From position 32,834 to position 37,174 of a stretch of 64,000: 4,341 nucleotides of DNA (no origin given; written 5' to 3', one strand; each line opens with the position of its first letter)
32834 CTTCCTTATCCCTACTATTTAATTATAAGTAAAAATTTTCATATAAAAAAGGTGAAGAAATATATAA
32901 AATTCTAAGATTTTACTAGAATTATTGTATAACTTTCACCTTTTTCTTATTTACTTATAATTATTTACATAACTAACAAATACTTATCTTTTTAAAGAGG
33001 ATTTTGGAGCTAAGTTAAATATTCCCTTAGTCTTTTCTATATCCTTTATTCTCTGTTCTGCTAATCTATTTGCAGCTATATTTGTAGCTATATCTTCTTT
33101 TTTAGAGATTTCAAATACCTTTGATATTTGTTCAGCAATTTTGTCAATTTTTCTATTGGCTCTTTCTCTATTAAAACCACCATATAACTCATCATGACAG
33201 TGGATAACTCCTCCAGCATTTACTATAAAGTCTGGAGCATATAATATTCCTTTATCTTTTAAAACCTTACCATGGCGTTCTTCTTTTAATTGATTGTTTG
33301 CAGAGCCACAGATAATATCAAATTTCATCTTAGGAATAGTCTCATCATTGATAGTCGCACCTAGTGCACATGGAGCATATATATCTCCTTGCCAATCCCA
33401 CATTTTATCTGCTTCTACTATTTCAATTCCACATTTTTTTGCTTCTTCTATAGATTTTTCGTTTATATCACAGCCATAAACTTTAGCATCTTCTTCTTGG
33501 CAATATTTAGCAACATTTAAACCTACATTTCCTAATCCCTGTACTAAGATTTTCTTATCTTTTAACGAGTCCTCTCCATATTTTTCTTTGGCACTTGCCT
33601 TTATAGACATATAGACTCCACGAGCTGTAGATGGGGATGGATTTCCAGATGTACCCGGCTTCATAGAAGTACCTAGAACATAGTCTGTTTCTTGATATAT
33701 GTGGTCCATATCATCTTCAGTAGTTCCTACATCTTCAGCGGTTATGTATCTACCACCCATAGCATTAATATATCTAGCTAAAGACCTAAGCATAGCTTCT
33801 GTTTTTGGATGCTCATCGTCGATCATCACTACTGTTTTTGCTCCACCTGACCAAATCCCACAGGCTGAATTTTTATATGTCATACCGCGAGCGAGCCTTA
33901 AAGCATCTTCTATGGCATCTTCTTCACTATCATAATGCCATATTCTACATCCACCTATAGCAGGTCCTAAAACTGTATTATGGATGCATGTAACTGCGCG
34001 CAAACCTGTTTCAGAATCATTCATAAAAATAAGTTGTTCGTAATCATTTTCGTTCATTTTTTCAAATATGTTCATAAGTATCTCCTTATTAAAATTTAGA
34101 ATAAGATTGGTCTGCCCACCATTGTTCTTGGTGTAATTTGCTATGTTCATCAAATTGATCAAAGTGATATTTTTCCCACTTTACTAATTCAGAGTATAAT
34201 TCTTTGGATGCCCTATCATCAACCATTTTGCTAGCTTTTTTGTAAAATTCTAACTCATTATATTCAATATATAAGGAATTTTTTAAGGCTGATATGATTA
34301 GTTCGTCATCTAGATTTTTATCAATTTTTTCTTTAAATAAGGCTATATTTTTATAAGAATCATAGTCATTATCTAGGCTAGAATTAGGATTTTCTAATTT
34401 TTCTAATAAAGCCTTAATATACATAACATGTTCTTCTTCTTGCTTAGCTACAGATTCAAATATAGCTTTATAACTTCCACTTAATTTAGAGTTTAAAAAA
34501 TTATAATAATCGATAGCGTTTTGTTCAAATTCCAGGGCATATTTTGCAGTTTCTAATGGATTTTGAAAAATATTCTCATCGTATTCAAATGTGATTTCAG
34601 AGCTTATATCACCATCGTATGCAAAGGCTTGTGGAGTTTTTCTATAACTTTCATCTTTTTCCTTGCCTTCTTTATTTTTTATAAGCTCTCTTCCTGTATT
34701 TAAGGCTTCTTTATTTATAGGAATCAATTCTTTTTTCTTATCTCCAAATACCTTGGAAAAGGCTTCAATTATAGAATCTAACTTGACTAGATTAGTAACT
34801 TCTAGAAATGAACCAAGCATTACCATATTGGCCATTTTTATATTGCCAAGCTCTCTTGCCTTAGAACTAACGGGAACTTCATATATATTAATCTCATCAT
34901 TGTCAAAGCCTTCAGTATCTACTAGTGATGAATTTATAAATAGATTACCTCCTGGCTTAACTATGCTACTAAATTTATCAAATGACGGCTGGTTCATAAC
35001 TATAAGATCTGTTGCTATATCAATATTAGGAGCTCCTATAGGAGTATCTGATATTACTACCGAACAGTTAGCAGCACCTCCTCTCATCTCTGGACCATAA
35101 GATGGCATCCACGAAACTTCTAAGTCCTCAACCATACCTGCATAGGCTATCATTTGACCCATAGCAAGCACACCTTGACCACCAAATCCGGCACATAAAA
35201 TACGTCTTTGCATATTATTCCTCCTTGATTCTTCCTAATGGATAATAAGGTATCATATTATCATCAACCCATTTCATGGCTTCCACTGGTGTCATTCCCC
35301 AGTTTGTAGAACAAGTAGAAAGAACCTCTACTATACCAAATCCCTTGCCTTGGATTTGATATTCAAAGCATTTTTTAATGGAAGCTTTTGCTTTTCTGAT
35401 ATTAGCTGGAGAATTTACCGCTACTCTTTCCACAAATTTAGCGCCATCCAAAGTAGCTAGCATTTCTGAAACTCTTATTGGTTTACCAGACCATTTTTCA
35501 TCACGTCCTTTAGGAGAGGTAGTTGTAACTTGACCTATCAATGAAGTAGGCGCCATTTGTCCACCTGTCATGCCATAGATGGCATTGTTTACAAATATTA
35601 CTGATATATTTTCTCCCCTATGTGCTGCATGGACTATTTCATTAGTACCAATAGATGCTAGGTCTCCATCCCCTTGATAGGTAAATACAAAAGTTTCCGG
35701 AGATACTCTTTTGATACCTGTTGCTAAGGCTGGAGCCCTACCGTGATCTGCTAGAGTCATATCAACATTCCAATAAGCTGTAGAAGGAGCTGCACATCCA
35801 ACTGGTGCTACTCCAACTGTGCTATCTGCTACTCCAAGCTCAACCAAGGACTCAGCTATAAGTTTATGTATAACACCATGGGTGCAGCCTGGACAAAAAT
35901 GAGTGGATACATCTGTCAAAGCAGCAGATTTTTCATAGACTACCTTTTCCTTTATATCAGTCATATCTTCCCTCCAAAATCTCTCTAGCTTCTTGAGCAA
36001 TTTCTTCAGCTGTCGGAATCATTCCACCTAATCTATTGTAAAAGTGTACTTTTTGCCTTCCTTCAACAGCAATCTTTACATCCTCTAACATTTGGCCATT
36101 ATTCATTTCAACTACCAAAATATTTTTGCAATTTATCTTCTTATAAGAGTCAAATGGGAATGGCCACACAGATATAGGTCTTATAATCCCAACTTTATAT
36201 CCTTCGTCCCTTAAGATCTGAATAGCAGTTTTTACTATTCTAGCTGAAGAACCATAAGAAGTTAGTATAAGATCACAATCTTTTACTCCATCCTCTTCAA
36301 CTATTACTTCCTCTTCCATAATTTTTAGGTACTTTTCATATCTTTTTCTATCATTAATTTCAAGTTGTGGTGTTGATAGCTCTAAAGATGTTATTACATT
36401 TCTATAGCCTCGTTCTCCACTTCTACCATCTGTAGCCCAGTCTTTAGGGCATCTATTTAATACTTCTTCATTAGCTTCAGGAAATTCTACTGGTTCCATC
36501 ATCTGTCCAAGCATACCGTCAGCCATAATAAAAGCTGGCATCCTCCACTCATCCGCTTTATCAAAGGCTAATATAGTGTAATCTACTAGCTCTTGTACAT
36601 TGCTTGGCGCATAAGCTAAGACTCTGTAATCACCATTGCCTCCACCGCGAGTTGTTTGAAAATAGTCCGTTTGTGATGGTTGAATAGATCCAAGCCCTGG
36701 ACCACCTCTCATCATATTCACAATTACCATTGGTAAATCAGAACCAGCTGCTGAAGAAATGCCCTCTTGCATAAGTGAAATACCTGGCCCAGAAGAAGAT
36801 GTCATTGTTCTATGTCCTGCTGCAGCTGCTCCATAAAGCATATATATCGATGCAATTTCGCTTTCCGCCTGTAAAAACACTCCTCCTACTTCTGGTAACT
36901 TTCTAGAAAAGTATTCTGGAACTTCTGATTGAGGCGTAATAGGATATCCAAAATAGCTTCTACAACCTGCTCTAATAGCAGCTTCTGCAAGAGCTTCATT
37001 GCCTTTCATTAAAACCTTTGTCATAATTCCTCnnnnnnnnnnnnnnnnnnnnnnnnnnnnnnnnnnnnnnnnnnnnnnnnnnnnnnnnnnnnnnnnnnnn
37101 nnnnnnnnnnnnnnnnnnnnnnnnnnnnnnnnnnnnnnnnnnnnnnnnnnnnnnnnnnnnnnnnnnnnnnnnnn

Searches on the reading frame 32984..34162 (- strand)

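Call 13: search_protein_families(library=pfam, proteins=[window:32984-34162:-], max_evalue=0.00001)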
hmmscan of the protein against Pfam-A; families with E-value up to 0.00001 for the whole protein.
window:32984-34162:- (392 aa): 3 families
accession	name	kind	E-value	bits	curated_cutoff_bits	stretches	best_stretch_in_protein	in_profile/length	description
PF02812.23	ELFV_dehydrog_N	-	5.6e-25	88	25.3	1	50-160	10-128/129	Glu/Leu/Phe/Val dehydrogenase, dimerisation domain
PF00208.27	ELFV_dehydrog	-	1.3e-24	87.7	23.4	2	235-380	86-241/241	Glutamate/Leucine/Phenylalanine/Valine dehydrogenase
PF02826.25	2-Hacid_dh_C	-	1.9e-07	31.1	25.1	1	191-257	25-91/178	D-isomer specific 2-hydroxyacid dehydrogenase, NAD binding domain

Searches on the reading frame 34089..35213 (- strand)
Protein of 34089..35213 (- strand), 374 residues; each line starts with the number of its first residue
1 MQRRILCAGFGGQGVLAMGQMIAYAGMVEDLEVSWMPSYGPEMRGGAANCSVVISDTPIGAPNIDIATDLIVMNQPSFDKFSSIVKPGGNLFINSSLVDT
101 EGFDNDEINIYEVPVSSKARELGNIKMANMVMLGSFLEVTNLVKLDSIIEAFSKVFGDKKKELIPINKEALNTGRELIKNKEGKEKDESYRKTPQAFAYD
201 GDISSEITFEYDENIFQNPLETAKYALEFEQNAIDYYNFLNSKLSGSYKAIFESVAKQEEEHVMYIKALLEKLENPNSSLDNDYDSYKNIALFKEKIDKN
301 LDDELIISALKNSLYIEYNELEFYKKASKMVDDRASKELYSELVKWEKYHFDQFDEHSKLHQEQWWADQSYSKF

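Call 13: search_protein_families(library=pfam, proteins=[window:34089-35213:-], max_evalue=0.00001)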
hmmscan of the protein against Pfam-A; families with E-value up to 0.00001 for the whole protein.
window:34089-35213:- (374 aa): 3 families
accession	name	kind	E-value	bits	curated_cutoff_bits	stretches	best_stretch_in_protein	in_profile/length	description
PF01558.24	POR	-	6.8e-37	127.7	27.4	1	11-176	1-173/173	Pyruvate ferredoxin/flavodoxin oxidoreductase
PF13668.12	Ferritin_2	-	5.1e-07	30.4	24.7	0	223-294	6-91/138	Ferritin-like domain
PF02915.23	Rubrerythrin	-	1.1e-06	29.5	22.8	1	224-356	4-135/137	Rubrerythrin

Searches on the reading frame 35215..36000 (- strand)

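Call 13: search_protein_families(library=pfam, proteins=[window:35215-36000:-], max_evalue=0.00001)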
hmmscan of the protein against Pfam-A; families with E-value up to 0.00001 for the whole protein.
window:35215-36000:- (261 aa): 1 family
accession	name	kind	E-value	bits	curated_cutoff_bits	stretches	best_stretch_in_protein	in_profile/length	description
PF02775.26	TPP_enzyme_C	-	1.1e-19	71.1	21.9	1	73-224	18-149/151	Thiamine pyrophosphate enzyme, C-terminal TPP binding domain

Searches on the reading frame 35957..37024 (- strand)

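Call 13: search_protein_families(library=pfam, proteins=[window:35957-37024:-], max_evalue=0.00001)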
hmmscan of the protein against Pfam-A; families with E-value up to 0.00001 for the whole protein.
window:35957-37024:- (355 aa): 2 families
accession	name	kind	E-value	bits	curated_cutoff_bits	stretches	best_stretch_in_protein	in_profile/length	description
PF01855.24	POR_N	-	4.9e-50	170.9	27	1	14-190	1-175/231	Pyruvate flavodoxin/ferredoxin oxidoreductase, thiamine diP-bdg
PF17147.9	PFOR_II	-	4.8e-23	81.9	27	1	251-342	2-102/102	Pyruvate:ferredoxin oxidoreductase core domain II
